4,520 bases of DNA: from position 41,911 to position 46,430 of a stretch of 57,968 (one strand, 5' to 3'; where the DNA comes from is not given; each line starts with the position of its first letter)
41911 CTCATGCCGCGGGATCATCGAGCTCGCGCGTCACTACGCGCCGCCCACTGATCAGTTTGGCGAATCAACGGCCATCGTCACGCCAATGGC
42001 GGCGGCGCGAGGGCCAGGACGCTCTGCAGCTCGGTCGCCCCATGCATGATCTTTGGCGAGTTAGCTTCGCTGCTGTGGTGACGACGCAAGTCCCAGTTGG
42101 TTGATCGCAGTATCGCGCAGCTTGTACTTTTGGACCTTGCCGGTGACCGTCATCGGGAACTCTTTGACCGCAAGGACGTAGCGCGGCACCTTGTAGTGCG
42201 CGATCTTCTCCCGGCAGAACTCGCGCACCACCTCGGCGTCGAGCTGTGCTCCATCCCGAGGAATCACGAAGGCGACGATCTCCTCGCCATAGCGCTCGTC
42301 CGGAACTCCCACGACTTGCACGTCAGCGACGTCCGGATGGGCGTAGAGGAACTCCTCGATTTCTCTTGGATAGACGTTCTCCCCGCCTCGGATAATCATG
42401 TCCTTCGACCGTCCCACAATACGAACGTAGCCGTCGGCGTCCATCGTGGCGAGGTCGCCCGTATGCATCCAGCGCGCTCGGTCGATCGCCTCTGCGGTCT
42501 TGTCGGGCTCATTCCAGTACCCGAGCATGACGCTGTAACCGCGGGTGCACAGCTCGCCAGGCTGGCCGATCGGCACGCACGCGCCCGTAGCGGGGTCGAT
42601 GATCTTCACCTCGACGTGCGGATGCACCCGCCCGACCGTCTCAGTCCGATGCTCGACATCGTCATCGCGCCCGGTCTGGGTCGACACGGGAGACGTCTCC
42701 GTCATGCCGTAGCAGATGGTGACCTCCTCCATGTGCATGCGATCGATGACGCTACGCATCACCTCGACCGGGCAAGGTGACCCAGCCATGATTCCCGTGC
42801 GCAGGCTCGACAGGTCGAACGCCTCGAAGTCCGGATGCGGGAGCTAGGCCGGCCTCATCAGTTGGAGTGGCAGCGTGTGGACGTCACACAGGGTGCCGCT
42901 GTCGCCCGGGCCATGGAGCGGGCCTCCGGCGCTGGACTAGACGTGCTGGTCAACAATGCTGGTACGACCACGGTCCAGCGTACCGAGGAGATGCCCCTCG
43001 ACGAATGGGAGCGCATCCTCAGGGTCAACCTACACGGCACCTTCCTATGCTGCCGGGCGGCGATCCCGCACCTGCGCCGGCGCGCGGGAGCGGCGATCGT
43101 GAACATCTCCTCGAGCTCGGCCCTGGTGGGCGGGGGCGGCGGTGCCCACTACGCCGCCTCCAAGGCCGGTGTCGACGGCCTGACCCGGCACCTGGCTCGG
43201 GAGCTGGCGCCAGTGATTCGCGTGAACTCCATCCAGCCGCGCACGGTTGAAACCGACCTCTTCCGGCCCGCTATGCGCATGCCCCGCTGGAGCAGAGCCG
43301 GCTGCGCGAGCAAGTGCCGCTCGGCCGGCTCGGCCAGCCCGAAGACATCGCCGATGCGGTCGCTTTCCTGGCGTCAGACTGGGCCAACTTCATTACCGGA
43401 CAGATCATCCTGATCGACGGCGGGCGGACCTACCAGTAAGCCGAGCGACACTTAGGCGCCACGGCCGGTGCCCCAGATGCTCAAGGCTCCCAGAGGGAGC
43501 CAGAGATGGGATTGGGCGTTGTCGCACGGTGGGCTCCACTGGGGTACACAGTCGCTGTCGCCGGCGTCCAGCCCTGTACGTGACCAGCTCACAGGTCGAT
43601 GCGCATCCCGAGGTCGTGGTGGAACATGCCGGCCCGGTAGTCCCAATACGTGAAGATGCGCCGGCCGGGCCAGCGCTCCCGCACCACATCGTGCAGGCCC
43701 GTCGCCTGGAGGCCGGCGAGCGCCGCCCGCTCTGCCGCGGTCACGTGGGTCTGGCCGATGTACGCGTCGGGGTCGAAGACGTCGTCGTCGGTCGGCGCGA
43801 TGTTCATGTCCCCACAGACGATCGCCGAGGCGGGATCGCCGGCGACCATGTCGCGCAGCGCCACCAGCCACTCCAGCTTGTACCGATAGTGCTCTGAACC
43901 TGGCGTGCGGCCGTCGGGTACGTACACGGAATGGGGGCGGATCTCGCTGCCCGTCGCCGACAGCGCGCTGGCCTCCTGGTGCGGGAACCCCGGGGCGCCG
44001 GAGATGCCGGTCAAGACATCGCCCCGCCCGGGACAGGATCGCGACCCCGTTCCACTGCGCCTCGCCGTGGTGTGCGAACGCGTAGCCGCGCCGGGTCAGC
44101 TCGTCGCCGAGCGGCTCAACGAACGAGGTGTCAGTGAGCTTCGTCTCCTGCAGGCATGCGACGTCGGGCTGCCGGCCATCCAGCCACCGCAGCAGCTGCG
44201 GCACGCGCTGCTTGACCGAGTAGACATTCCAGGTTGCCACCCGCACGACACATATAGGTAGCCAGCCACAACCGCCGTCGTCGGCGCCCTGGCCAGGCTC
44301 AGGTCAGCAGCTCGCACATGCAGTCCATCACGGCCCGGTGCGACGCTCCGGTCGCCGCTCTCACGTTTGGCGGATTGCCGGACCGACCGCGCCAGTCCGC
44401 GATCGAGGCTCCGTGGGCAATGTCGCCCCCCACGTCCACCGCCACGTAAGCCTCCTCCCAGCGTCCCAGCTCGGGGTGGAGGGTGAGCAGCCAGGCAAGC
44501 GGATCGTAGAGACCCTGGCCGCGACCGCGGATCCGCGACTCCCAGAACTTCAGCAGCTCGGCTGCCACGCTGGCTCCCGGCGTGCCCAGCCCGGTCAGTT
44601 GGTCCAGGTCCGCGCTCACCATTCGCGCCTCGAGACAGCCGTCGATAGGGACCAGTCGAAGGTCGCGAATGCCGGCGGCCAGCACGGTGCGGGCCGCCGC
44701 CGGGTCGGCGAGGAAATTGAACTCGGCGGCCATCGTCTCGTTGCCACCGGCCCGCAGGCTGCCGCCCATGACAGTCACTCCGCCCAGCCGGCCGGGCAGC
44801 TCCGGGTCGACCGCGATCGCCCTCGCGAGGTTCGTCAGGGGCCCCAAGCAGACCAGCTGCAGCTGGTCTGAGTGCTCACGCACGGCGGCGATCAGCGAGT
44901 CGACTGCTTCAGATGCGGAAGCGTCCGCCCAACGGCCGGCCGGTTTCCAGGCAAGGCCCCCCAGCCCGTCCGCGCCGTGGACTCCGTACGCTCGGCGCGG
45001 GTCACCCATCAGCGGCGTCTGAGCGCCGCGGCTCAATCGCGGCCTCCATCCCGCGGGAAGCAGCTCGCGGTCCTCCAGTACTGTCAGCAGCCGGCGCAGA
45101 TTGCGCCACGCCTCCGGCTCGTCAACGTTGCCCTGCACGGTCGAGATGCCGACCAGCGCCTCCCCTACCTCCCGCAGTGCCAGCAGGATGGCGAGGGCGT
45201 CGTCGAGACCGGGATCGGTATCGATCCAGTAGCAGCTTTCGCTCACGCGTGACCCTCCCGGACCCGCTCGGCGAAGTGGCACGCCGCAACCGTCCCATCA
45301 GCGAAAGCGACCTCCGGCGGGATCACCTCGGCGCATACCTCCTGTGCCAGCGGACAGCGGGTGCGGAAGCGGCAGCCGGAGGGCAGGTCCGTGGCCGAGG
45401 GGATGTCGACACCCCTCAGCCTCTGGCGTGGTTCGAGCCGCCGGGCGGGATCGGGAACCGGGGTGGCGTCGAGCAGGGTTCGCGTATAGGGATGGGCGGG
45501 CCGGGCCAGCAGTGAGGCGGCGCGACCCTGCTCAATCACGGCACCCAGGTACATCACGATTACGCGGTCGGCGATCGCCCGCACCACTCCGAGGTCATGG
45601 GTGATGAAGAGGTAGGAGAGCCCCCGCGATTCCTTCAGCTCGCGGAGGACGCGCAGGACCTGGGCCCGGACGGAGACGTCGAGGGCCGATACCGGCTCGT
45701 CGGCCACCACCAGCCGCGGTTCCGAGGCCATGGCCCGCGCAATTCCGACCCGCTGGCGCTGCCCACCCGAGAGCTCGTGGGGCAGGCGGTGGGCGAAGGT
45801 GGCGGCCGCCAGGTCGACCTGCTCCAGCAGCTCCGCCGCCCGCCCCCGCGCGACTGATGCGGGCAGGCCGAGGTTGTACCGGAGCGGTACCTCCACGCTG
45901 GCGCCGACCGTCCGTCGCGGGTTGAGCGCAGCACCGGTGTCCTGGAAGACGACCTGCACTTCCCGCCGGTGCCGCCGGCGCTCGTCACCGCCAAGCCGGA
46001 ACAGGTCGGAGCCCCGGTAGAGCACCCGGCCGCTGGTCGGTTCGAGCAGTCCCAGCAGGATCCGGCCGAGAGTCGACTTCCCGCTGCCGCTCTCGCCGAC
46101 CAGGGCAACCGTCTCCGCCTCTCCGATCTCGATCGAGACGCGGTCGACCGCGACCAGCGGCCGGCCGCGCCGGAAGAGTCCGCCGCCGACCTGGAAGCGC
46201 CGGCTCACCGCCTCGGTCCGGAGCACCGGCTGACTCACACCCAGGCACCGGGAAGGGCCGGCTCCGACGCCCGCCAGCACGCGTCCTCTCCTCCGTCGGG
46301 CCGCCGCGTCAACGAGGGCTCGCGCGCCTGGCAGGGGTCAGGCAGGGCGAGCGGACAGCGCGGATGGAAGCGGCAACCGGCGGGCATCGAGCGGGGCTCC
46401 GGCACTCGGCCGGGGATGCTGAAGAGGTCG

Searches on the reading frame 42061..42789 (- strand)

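Call 20: search_protein_families(library=pfam, proteins=[window:42061-42789:-], max_evalue=0.00001)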
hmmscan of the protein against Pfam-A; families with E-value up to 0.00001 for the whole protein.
window:42061-42789:- (242 aa): 2 families
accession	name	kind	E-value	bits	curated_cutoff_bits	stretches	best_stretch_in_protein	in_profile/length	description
PF00501.34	AMP-binding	-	1e-24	87.5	29.9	1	2-92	294-384/384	AMP-binding enzyme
PF13193.12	AMP-binding_C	-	1e-22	81.2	24.5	1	143-218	1-76/76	AMP-binding enzyme C-terminal domain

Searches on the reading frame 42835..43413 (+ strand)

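Call 53: search_protein_families(library=pfam, proteins=[window:42835-43413:+], max_evalue=0.001)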
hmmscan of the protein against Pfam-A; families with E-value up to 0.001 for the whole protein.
window:42835-43413:+ (192 aa): 4 families
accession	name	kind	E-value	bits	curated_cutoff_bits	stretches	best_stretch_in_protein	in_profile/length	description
PF00106.31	adh_short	-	3.1e-38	131.7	26.6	1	9-145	50-189/195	short chain dehydrogenase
PF13561.12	adh_short_C2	-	2.3e-33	116.2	27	1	12-146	47-184/236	Enoyl-(Acyl carrier protein) reductase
PF08659.16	KR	-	2.1e-09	38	22.6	1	9-131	54-174/180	KR domain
PF23441.1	SDR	-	2.2e-06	27.7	27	1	52-145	109-201/258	SDR-like rossmann domain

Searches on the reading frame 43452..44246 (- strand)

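Call 20: search_protein_families(library=pfam, proteins=[window:43452-44246:-], max_evalue=0.00001)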
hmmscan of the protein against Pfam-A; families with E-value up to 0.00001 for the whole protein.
window:43452-44246:- (264 aa): 1 family
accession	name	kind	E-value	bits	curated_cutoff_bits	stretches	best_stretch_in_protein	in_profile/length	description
PF03372.29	Exo_endo_phos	-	2.6e-10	40.9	24.5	1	4-134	1-116/225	Endonuclease/Exonuclease/phosphatase family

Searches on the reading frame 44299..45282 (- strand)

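Call 20: search_protein_families(library=pfam, proteins=[window:44299-45282:-], max_evalue=0.00001)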
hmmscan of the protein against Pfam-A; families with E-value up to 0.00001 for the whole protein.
window:44299-45282:- (327 aa): 1 family
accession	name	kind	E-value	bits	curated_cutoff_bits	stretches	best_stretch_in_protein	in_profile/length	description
PF01156.24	IU_nuc_hydro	-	4.3e-68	230.6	34.2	1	19-319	2-296/297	Inosine-uridine preferring nucleoside hydrolase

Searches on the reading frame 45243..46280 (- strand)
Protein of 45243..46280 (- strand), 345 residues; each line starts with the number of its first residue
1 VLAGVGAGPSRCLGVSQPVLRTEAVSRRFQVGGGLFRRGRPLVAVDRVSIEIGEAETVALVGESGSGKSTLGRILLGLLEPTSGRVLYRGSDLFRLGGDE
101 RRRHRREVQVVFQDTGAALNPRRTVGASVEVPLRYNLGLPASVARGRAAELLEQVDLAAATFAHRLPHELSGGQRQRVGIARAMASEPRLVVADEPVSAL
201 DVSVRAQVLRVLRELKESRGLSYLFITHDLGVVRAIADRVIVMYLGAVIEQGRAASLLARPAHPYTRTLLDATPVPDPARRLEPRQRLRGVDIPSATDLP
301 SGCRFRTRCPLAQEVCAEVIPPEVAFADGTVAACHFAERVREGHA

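Call 20: search_protein_families(library=pfam, proteins=[window:45243-46280:-], max_evalue=0.00001)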
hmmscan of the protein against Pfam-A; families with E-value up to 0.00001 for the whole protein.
window:45243-46280:- (345 aa): 3 families
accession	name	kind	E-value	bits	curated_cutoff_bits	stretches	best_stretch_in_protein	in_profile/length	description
PF00005.33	ABC_tran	-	5.5e-33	114.9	25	1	46-197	2-136/137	ABC transporter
PF08352.17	oligo_HPY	-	7.5e-18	65.1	27.1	1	249-316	1-65/65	Oligopeptide/dipeptide transporter, C-terminal region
PF13304.12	AAA_21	-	1.7e-06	28.8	27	0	168-233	236-303/304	AAA domain, putative AbiEii toxin, Type IV TA system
